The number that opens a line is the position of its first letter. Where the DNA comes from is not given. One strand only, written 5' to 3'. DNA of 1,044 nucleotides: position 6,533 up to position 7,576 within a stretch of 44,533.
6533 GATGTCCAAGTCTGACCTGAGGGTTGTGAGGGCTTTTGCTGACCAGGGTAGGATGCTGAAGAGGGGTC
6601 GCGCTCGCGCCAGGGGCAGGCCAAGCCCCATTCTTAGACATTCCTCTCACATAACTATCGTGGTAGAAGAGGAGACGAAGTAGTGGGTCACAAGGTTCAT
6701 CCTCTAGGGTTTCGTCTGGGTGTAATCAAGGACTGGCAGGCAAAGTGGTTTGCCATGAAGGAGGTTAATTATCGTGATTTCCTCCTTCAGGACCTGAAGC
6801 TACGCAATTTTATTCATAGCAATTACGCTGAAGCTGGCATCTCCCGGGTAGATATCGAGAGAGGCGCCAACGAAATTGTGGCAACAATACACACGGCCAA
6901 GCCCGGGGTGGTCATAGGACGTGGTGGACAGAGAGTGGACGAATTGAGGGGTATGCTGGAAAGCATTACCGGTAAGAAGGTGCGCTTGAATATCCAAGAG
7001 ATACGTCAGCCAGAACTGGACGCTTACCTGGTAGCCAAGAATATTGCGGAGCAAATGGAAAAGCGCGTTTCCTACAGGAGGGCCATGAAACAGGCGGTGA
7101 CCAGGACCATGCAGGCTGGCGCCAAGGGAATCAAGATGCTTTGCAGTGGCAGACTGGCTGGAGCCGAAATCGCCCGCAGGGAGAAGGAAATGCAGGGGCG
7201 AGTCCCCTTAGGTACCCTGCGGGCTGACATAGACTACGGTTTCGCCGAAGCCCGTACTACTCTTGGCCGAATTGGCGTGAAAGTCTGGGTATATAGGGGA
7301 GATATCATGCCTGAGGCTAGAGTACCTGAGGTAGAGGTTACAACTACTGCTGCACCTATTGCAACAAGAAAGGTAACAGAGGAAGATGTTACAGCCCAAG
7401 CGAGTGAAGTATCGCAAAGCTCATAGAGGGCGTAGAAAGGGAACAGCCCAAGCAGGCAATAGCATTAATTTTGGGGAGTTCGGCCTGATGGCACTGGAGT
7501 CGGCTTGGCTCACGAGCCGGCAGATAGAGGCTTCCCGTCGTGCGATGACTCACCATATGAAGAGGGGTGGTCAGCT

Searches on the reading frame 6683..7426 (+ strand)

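Call 72: search_protein_families(library=pfam, proteins=[window:6683-7426:+], max_evalue=0.00001)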
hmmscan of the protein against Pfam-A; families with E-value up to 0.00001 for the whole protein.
window:6683-7426:+ (247 aa): 2 families
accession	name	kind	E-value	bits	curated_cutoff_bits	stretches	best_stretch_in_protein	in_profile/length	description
PF00189.25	Ribosomal_S3_C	-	2.7e-35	121.2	34.1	1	121-203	1-83/83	Ribosomal protein S3, C-terminal domain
PF07650.23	KH_2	-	1.9e-18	66.5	22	1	39-112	1-78/78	KH domain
